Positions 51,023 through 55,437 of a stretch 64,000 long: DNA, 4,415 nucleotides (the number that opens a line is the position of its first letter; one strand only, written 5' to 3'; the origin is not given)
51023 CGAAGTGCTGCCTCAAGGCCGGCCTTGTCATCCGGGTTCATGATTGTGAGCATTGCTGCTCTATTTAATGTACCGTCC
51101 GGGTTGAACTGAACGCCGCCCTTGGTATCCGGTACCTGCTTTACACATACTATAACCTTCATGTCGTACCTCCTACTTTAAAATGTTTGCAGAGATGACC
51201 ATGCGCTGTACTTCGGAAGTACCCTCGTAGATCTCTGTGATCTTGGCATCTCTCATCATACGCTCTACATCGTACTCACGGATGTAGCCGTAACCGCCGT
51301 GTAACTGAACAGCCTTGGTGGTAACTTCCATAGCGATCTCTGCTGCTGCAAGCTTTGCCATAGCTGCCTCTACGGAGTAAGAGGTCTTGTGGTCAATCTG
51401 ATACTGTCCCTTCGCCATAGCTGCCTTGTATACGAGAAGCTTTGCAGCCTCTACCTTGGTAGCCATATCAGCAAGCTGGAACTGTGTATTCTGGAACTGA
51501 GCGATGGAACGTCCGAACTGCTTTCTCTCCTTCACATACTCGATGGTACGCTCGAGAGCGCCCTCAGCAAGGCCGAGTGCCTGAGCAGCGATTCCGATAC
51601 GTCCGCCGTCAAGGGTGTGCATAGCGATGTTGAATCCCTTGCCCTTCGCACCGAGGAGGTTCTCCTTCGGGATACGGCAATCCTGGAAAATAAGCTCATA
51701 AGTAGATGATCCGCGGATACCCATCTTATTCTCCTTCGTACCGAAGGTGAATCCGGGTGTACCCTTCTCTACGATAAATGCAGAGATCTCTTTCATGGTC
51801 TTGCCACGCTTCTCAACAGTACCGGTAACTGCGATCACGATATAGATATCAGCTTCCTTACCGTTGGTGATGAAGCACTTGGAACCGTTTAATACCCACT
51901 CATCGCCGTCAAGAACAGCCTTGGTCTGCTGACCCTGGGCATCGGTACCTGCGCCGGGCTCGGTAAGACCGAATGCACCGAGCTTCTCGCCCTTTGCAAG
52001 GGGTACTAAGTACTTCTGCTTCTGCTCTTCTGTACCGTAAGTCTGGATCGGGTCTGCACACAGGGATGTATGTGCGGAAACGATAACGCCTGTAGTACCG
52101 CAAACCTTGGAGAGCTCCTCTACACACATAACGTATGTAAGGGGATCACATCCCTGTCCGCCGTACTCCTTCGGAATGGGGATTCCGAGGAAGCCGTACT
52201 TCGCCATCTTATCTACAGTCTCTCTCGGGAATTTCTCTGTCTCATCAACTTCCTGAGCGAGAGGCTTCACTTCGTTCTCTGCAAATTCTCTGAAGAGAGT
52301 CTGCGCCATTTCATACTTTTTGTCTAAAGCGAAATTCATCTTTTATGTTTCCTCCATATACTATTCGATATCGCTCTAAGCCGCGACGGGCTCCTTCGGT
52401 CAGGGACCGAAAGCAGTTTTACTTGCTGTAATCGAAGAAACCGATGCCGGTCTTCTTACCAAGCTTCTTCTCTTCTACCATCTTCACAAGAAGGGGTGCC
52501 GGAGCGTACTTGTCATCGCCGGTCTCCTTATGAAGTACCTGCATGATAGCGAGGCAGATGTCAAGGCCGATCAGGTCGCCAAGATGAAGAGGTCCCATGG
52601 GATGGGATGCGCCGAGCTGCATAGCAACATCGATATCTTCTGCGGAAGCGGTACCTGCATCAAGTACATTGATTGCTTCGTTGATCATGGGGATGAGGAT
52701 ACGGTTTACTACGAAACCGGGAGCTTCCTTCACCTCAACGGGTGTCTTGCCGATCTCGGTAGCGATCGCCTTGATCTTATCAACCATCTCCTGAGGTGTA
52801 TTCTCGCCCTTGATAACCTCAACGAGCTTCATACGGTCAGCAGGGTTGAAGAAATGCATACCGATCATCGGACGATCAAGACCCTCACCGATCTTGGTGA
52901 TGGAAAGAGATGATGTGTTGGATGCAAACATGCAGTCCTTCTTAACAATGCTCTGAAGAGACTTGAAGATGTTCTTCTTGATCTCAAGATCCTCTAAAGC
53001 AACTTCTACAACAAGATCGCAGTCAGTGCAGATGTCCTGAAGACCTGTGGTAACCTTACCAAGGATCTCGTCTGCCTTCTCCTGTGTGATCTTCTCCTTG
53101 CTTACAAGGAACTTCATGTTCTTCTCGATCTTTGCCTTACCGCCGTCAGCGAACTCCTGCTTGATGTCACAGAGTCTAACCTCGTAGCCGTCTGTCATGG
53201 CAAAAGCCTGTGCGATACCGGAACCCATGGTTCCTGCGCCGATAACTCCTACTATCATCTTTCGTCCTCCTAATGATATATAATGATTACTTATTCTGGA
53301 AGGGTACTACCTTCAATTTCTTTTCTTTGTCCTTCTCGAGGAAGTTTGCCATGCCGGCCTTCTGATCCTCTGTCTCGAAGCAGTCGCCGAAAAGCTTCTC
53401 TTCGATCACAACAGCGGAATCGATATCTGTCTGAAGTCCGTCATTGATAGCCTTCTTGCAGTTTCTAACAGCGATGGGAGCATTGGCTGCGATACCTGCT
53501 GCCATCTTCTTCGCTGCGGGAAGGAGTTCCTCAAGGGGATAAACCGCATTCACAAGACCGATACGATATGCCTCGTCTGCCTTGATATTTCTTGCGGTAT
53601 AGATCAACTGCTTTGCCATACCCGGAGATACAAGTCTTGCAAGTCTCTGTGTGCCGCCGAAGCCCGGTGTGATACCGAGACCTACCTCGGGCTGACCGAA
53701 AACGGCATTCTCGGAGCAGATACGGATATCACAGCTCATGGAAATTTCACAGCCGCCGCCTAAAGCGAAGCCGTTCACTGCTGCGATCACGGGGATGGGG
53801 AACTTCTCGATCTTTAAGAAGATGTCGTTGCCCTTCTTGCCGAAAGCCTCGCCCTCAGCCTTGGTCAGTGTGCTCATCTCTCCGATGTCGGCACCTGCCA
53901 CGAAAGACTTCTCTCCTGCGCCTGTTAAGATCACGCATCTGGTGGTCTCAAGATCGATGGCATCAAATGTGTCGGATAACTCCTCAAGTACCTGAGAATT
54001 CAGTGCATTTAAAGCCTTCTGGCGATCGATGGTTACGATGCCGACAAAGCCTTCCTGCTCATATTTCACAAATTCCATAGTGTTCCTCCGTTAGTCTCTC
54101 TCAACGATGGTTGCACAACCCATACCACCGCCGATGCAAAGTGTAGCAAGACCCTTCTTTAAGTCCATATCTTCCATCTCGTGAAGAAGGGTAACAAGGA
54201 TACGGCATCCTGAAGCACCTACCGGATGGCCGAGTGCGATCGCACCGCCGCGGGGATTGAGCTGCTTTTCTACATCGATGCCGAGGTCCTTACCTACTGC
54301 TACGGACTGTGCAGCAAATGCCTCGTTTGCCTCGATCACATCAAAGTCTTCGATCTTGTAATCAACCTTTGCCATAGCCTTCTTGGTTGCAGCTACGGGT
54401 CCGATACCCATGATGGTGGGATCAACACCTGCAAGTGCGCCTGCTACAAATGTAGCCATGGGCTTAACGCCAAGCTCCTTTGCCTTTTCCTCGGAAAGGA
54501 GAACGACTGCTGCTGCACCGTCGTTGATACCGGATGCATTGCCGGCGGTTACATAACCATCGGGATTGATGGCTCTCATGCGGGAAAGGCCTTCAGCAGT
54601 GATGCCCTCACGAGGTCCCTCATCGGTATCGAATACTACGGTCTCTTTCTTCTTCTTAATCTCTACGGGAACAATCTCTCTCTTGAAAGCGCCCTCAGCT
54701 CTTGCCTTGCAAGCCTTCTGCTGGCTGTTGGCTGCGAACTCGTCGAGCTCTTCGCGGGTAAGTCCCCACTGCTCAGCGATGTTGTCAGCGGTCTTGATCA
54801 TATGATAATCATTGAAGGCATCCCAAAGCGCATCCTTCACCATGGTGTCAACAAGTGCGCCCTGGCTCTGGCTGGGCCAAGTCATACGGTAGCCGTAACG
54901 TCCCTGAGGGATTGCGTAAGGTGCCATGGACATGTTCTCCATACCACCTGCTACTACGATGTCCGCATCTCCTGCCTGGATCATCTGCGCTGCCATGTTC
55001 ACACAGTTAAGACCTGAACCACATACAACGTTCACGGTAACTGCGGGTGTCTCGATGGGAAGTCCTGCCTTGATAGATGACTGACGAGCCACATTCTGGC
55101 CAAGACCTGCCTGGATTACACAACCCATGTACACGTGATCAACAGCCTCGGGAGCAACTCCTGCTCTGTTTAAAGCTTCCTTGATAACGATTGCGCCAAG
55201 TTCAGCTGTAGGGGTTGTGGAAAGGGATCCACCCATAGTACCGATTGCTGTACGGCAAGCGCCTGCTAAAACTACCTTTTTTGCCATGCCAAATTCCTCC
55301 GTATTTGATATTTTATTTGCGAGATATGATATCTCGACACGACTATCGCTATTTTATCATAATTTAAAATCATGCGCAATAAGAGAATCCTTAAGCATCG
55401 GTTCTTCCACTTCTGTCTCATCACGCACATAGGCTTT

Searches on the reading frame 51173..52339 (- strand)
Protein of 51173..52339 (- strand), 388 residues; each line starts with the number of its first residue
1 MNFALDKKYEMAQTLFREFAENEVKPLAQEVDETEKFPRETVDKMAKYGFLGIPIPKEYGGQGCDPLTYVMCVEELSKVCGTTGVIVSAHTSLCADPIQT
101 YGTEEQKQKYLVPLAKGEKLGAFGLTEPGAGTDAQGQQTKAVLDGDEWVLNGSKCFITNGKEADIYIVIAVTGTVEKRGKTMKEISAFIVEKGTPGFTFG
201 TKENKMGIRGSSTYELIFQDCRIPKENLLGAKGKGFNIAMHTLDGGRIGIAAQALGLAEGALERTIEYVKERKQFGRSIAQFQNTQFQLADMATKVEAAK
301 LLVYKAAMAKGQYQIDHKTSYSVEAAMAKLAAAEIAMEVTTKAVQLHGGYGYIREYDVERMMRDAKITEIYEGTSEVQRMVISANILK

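Call 74: search_protein_families(library=pfam, proteins=[window:51173-52339:-], max_evalue=0.00001)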
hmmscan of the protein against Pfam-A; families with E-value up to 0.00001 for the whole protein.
window:51173-52339:- (388 aa): 4 families
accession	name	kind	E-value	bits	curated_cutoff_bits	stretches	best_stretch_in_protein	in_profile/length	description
PF00441.29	Acyl-CoA_dh_1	-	1.1e-52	178.5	22.4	1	233-386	1-149/150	Acyl-CoA dehydrogenase, C-terminal domain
PF02771.21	Acyl-CoA_dh_N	-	7.9e-41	139.4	22.9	1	9-118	4-113/113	Acyl-CoA dehydrogenase, N-terminal domain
PF08028.16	Acyl-CoA_dh_2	-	4.2e-28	98.7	22.7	1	248-375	1-133/134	Acyl-CoA dehydrogenase, C-terminal domain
PF02770.24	Acyl-CoA_dh_M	-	8.8e-28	96.8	33.3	1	122-221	1-97/97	Acyl-CoA dehydrogenase, middle domain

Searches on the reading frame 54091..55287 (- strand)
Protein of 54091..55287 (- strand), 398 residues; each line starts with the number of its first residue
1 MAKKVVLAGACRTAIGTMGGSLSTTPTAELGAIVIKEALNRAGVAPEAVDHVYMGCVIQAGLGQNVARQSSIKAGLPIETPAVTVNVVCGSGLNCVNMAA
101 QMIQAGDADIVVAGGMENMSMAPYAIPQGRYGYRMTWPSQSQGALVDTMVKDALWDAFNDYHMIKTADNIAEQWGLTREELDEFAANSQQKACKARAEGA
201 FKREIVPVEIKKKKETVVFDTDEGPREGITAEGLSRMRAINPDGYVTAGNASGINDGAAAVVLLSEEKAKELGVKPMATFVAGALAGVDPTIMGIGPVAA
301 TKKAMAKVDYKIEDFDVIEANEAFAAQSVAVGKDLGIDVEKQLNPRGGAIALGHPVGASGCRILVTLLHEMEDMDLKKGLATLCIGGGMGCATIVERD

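Call 74: search_protein_families(library=pfam, proteins=[window:54091-55287:-], max_evalue=0.00001)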
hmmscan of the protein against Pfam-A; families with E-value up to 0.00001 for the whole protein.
window:54091-55287:- (398 aa): 3 families
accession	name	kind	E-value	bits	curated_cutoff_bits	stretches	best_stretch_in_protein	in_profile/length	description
PF00108.29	Thiolase_N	-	1e-92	310.7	26.4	1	5-267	1-260/260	Thiolase, N-terminal domain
PF02803.24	Thiolase_C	-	9.5e-45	151.7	27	1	275-397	2-123/123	Thiolase, C-terminal domain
PF00109.32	ketoacyl-synt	-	4.8e-08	33.3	20.8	1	78-119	163-204/252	Beta-ketoacyl synthase, N-terminal domain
